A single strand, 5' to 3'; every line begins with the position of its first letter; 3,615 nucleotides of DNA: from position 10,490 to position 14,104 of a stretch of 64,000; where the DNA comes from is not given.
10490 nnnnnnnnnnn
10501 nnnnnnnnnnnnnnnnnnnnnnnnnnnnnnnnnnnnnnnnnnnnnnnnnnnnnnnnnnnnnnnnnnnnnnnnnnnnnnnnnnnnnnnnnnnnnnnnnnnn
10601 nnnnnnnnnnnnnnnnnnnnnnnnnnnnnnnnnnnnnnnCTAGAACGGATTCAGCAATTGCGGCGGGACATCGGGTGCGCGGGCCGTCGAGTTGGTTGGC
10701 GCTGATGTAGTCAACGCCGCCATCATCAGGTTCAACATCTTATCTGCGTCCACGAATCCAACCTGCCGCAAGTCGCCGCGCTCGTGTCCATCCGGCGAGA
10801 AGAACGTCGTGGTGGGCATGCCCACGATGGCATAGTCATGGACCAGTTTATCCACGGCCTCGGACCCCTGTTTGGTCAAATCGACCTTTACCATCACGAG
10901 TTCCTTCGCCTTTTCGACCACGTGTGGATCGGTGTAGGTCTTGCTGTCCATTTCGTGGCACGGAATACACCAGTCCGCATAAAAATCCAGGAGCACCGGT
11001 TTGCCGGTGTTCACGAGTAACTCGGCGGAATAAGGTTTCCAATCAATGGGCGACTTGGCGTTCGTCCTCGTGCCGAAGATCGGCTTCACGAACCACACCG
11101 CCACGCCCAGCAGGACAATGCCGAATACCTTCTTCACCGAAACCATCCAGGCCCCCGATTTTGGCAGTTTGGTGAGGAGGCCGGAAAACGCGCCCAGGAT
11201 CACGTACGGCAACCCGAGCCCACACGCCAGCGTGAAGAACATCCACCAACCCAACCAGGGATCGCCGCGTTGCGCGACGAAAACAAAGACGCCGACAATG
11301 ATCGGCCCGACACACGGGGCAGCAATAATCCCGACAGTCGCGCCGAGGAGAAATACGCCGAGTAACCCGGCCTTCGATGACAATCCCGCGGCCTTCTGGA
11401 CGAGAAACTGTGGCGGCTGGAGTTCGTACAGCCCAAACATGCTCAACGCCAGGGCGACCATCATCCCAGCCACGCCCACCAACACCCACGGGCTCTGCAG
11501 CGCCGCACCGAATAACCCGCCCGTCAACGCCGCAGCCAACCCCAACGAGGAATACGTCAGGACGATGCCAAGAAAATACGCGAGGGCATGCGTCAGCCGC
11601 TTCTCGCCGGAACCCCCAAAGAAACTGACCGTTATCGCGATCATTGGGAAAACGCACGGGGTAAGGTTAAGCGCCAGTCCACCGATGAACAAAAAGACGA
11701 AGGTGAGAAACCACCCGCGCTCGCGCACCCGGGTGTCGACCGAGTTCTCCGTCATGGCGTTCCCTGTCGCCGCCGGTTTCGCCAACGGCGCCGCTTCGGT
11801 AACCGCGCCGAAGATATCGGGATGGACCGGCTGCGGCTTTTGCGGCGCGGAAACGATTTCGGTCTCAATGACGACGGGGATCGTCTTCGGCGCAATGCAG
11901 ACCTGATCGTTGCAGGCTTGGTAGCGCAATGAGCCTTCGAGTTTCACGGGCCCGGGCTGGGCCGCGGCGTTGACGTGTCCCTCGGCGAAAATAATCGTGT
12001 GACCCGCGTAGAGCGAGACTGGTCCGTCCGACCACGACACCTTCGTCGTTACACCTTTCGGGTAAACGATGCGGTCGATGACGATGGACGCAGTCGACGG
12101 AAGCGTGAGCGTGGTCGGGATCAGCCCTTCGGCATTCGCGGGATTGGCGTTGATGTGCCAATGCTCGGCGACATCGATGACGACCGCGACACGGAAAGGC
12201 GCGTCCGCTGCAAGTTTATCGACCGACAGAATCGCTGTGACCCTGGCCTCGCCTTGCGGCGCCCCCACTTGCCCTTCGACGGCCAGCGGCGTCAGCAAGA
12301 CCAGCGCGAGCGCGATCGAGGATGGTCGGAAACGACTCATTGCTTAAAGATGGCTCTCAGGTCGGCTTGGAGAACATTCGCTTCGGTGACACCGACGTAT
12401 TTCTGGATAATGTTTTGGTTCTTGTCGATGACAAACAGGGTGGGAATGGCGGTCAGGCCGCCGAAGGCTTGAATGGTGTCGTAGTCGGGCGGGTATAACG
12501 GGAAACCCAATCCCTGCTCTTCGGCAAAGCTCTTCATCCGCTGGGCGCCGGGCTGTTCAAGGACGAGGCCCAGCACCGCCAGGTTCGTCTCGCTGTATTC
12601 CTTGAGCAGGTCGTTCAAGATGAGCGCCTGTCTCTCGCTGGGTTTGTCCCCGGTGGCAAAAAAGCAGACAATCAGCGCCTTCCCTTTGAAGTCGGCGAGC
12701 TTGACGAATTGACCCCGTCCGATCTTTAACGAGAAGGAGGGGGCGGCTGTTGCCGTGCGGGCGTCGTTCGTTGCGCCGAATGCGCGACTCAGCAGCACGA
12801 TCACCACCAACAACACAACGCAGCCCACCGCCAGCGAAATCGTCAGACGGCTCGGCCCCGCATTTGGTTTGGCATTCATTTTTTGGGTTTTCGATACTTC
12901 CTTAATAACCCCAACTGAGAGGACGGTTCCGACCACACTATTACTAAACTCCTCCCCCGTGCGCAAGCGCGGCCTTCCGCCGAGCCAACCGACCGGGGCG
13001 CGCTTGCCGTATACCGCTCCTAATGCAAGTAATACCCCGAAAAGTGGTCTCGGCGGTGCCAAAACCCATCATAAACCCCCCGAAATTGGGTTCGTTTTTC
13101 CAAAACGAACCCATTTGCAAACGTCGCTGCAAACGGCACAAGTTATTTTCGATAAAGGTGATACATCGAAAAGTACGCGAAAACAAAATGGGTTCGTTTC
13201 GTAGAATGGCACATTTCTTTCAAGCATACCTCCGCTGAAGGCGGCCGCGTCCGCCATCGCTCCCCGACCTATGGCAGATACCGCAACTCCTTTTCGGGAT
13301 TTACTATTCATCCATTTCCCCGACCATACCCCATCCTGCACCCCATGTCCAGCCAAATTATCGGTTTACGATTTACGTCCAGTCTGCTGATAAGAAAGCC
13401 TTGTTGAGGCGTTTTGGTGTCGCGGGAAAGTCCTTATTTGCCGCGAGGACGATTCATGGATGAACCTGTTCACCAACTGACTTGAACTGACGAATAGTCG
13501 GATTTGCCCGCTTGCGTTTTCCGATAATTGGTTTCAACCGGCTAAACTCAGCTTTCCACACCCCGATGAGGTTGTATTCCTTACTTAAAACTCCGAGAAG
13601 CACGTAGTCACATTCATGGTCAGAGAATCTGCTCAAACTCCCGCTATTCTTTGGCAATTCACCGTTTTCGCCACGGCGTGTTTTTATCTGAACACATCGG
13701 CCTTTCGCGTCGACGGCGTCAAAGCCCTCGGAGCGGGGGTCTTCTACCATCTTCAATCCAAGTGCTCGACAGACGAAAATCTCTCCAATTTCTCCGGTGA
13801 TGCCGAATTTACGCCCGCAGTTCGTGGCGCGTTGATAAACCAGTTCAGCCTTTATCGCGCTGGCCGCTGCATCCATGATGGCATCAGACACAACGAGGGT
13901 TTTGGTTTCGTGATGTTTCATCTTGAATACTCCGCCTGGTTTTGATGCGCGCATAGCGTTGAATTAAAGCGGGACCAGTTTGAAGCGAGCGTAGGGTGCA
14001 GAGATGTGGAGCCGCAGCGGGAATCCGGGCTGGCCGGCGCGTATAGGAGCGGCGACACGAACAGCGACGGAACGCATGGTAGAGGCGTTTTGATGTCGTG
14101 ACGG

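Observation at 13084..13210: Recurring 10-12-mer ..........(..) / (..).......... at several intergenic sites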

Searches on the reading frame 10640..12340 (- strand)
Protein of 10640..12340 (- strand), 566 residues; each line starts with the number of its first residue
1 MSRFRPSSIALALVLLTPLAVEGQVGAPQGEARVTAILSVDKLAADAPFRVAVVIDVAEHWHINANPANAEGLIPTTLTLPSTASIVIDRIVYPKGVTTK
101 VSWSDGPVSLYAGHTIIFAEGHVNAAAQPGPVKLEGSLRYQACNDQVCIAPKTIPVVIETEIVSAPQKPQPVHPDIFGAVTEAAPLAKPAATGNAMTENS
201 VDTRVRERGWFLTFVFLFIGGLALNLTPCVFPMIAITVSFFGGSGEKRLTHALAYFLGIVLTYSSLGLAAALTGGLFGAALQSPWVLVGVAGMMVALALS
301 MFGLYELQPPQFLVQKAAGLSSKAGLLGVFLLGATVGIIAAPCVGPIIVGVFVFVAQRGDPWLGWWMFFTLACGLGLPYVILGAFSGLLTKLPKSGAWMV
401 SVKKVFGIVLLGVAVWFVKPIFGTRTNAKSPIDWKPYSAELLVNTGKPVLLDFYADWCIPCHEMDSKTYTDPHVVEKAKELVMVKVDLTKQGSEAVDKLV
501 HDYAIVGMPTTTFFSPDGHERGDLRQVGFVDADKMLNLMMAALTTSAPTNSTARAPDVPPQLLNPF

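Call 12: search_protein_families(library=pfam, proteins=[window:10640-12340:-])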
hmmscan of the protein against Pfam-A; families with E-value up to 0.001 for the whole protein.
window:10640-12340:- (566 aa): 7 families
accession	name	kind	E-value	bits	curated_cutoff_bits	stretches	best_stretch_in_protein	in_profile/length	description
PF02683.22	DsbD_TM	-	6.7e-52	176.4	27.1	1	212-421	3-218/219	Cytochrome C biogenesis protein transmembrane domain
PF00085.26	Thioredoxin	-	2e-10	41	23.5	1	443-521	15-85/103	Thioredoxin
PF13098.12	Thioredoxin_2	-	2.6e-10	41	27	1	445-538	4-103/104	Thioredoxin-like domain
PF13899.12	Thioredoxin_7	-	8.4e-10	39.1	27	1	444-516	15-83/83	Thioredoxin-like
PF03190.21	Thioredox_DsbH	-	2.4e-07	31.3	27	1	426-503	14-93/163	Protein of unknown function, DUF255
PF11412.14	DsbD_N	-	3.1e-05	24.4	25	1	42-153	9-112/119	Thiol:disulfide interchange protein DsbD, N-terminal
PF13386.12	DsbD_2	-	0.00012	22.4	24.9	1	218-411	3-194/199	Cytochrome C biogenesis protein transmembrane region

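Call 21: find_encoding_contigs(protein=window:10640-12340:-, flank=10000, max_places=10)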
Protein window:10640-12340:- (566 aa): 11 contigs read that carry it; 4 places shown.
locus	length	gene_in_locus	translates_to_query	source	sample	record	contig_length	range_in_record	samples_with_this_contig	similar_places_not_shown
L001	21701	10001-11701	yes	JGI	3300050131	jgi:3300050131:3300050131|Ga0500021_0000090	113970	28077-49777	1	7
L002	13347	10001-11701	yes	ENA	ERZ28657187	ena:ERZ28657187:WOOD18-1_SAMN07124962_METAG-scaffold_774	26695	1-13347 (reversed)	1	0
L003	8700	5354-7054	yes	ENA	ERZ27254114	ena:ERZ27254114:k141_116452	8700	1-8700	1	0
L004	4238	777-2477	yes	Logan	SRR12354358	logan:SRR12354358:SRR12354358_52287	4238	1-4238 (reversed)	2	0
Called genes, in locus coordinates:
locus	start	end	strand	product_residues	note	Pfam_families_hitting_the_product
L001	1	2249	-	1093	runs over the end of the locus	PF00873:ACR_tran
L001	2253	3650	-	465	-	PF19335:HMBD, PF25919:BSH_CusB, PF25973:BSH_CzcB (weak), PF25869:3HB_CusB (weak), PF25944:Beta-barrel_RND (faint), PF25954:Beta-barrel_RND_2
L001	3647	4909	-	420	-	PF02321:OEP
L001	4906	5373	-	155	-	PF13801:Metal_resist, PF07813:LTXXQ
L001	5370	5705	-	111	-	-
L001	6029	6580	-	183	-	PF07638:Sigma70_ECF, PF04542:Sigma70_r2, PF08281:Sigma70_r4_2, PF04545:Sigma70_r4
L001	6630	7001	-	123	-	-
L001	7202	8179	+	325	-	PF28530:DUF8426, PF04471:Mrr_cat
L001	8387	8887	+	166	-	PF22522:DUF6998 (weak)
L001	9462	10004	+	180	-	PF00578:AhpC-TSA, PF08534:Redoxin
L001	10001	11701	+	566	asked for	PF02683:DsbD_TM, PF03190:Thioredox_DsbH, PF00085:Thioredoxin, PF13098:Thioredoxin_2, PF13899:Thioredoxin_7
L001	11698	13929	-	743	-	PF04945:YHS, PF19335:HMBD, PF00122:E1-E2_ATPase, PF00702:Hydrolase, PF08282:Hydrolase_3 (faint)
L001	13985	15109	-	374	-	PF06144:DNA_pol3_delta (faint), PF21694:DNA_pol3_delta_C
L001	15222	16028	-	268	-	-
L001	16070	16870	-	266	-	PF00657:Lipase_GDSL, PF13472:Lipase_GDSL_2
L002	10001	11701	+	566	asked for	PF02683:DsbD_TM, PF03190:Thioredox_DsbH, PF00085:Thioredoxin, PF13098:Thioredoxin_2, PF13899:Thioredoxin_7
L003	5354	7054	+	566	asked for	PF02683:DsbD_TM, PF03190:Thioredox_DsbH, PF00085:Thioredoxin, PF13098:Thioredoxin_2, PF13899:Thioredoxin_7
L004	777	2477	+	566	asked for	PF02683:DsbD_TM, PF03190:Thioredox_DsbH, PF00085:Thioredoxin, PF13098:Thioredoxin_2, PF13899:Thioredoxin_7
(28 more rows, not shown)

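Call 72: find_homologous_proteins(query=window:10640-12340:-, max_evalue=1e-50)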
Query window:10640-12340:- (566 aa): 5698 proteins with E <= 1e-50 among 8000 candidates; the best 120 are listed.
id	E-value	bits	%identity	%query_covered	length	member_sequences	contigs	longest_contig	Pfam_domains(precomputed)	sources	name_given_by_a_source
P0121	0.0e+0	1048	83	96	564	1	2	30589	PF03190.22,PF00085.27,PF13899.13,PF02683.23,PF13098.14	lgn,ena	-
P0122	0.0e+0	1011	79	100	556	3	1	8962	PF03190.22,PF00085.27,PF13899.13,PF02683.23,PF13098.14,PF13386.13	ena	-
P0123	4.7e-270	915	73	99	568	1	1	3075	PF03190.22,PF00085.27,PF13899.13,PF02683.23,PF11412.15,PF13098.14,PF13386.13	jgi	jgi:thioredoxin:protein disulfide reductase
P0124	1.4e-256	871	68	98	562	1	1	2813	PF03190.22,PF00085.27,PF13899.13,PF02683.23,PF13098.14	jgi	jgi:thiol:disulfide interchange protein DsbD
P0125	1.5e-252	857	68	100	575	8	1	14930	PF03190.22,PF00085.27,PF13899.13,PF02683.23,PF11412.15,PF13098.14,PF13386.13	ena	-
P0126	1.6e-247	841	67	100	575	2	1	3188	PF03190.22,PF00085.27,PF13899.13,PF02683.23,PF11412.15,PF13098.14,PF13386.13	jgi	jgi:thiol:disulfide interchange protein DsbD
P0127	1.9e-247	841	66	100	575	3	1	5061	PF03190.22,PF00085.27,PF13899.13,PF02683.23,PF11412.15,PF13098.14,PF13386.13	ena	-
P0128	8.4e-244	829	66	100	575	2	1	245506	PF03190.22,PF00085.27,PF13899.13,PF02683.23,PF11412.15,PF13098.14,PF13386.13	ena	-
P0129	5.1e-243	826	66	100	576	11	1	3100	PF03190.22,PF00085.27,PF13899.13,PF02683.23,PF13098.14,PF13386.13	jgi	jgi:thiol:disulfide interchange protein DsbD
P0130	2.4e-242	824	66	100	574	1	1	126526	PF03190.22,PF00085.27,PF13899.13,PF02683.23,PF13098.14,PF13386.13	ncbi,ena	-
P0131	3.7e-241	820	65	100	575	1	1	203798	PF03190.22,PF00085.27,PF13899.13,PF02683.23,PF13098.14,PF13386.13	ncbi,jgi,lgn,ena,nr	ncbi:MAG TPA: cytochrome c biogenesis protein CcdA [Verrucomicrobiae bacterium]|nr:cytochrome c biog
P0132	4.5e-240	816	63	100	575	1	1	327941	PF03190.22,PF00085.27,PF13899.13,PF02683.23,PF13098.14,PF13386.13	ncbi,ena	-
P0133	1.6e-239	814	64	100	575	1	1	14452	PF03190.22,PF00085.27,PF13899.13,PF02683.23,PF13098.14,PF13386.13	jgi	jgi:thioredoxin:protein disulfide reductase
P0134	9.9e-237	805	64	100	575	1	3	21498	PF03190.22,PF00085.27,PF13899.13,PF02683.23,PF11412.15,PF13098.14,PF13386.13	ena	-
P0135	2.3e-236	804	65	100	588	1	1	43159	PF03190.22,PF00085.27,PF13899.13,PF02683.23,PF11412.15,PF13098.14,PF13386.13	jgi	jgi:thioredoxin:protein disulfide reductase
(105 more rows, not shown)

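Call 73: find_encoding_contigs(protein=P0121, flank=5000, max_places=2)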
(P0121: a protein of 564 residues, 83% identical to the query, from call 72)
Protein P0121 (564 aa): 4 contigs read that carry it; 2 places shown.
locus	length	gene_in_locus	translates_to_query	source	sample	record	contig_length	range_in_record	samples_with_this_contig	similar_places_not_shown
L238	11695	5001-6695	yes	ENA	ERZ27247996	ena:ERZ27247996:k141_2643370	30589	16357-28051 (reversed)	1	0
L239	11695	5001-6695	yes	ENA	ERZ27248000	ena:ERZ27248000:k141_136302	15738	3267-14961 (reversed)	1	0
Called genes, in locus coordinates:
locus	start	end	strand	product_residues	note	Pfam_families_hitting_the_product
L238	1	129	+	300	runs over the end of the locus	PF00005:ABC_tran, PF13304:AAA_21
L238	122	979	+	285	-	PF12730:ABC2_membrane_4 (weak), PF12679:ABC2_membrane_2 (weak)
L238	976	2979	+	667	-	PF12679:ABC2_membrane_2 (weak)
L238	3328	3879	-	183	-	PF07638:Sigma70_ECF (weak), PF04542:Sigma70_r2, PF08281:Sigma70_r4_2, PF04545:Sigma70_r4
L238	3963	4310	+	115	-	-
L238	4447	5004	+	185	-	PF00578:AhpC-TSA, PF08534:Redoxin, PF13905:Thioredoxin_8 (weak)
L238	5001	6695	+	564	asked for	PF02683:DsbD_TM, PF03190:Thioredox_DsbH, PF00085:Thioredoxin, PF13098:Thioredoxin_2, PF13899:Thioredoxin_7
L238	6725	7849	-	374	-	PF06144:DNA_pol3_delta (faint), PF21694:DNA_pol3_delta_C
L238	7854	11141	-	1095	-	PF02384:N6_Mtase, PF18135:Type_ISP_C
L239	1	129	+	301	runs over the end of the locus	?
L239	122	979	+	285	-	PF12730:ABC2_membrane_4 (weak), PF12679:ABC2_membrane_2 (weak)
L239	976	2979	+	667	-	PF12679:ABC2_membrane_2 (weak)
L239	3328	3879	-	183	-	PF07638:Sigma70_ECF (weak), PF04542:Sigma70_r2, PF08281:Sigma70_r4_2, PF04545:Sigma70_r4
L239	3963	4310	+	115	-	-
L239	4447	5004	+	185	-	PF00578:AhpC-TSA, PF08534:Redoxin, PF13905:Thioredoxin_8 (weak)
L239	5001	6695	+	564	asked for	PF02683:DsbD_TM, PF03190:Thioredox_DsbH, PF00085:Thioredoxin, PF13098:Thioredoxin_2, PF13899:Thioredoxin_7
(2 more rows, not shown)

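Call 74: find_encoding_contigs(protein=P0122, flank=5000, max_places=2)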
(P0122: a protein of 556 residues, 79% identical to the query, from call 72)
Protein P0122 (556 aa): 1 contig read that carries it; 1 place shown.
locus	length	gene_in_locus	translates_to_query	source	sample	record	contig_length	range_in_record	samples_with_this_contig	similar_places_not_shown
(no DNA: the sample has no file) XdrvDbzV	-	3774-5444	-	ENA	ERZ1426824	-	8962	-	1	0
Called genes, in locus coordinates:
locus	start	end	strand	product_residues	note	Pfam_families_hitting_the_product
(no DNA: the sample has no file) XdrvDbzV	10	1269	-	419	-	PF02321:OEP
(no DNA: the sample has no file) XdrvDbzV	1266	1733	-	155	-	PF13801:Metal_resist, PF07813:LTXXQ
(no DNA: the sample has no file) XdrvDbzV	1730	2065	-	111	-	-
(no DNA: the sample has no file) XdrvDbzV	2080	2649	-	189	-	PF07638:Sigma70_ECF (weak), PF04542:Sigma70_r2, PF08281:Sigma70_r4_2, PF04545:Sigma70_r4 (weak)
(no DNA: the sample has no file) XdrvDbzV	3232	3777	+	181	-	PF00578:AhpC-TSA, PF08534:Redoxin, PF13905:Thioredoxin_8 (weak)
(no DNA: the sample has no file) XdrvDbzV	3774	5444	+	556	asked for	PF02683:DsbD_TM, PF13386:DsbD_2 (faint), PF03190:Thioredox_DsbH, PF00085:Thioredoxin, PF13098:Thioredoxin_2, PF13899:Thioredoxin_7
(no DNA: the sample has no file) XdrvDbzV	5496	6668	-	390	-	PF06144:DNA_pol3_delta (weak), PF21694:DNA_pol3_delta_C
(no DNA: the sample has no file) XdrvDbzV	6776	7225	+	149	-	-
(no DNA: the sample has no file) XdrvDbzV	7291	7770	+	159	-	PF11969:DcpS_C (weak), PF01230:HIT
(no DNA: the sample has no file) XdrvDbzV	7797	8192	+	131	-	PF05635:23S_rRNA_IVP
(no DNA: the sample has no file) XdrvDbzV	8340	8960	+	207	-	?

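Call 75: find_encoding_contigs(protein=P0128, flank=5000, max_places=2)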
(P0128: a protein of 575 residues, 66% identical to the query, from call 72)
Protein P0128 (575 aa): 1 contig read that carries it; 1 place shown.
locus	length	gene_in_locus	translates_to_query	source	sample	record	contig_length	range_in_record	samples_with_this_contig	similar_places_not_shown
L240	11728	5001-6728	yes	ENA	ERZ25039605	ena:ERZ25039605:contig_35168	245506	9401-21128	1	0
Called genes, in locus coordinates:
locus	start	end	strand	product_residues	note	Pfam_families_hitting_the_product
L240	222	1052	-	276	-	PF05988:DUF899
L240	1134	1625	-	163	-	PF08327:AHSA1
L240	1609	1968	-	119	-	PF01022:HTH_5, PF12840:HTH_20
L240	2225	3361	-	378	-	PF12158:DUF3592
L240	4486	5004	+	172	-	PF00578:AhpC-TSA, PF08534:Redoxin, PF13905:Thioredoxin_8 (weak)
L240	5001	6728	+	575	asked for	PF11412:DsbD_N (weak), PF02683:DsbD_TM, PF13386:DsbD_2, PF03190:Thioredox_DsbH, PF00085:Thioredoxin, PF13098:Thioredoxin_2, PF13899:Thioredoxin_7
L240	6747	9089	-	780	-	PF09990:DUF2231, PF19335:HMBD (weak)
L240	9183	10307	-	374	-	PF06144:DNA_pol3_delta (weak), PF21694:DNA_pol3_delta_C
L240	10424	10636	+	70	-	-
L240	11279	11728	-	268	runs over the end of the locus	-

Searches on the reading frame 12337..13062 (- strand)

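Call 12: search_protein_families(library=pfam, proteins=[window:12337-13062:-])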
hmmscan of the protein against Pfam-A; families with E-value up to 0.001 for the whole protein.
window:12337-13062:- (241 aa): 3 families
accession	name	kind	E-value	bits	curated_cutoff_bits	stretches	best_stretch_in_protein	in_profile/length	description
PF00578.27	AhpC-TSA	-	1.6e-16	60.8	26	1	105-219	3-122/124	AhpC/TSA family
PF08534.16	Redoxin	-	8.3e-12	45.6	26.6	1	105-228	4-138/148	Redoxin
PF13905.12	Thioredoxin_8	-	2e-05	25.3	27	1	127-218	1-94/94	Thioredoxin-like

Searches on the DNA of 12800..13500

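Call 38: search_rna_families(source=window, start=12800, end=13500, threshold=evalue, max_evalue=10)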
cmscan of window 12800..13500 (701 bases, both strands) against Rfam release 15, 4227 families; matches with E-value up to 10: 2.
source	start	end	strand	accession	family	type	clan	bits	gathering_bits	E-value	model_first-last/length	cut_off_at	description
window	13083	13115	-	RF03697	mir-722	Gene; miRNA;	-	18.4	81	1.3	1-67/67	no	mir-722 microRNA precursor family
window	13123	13286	+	RF02047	Sphinx_2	Gene; lncRNA;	-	14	34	4.5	1-158/158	no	Sphinx conserved region 2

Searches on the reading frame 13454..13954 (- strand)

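Call 12: search_protein_families(library=pfam, proteins=[window:13454-13954:-])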
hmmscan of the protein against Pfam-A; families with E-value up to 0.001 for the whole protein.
window:13454-13954:- (166 aa): 1 family
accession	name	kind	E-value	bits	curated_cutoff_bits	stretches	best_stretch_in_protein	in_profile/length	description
PF22522.2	DUF6998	-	1.4e-06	28.7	27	1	53-125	26-86/136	Family of unknown function (DUF6998)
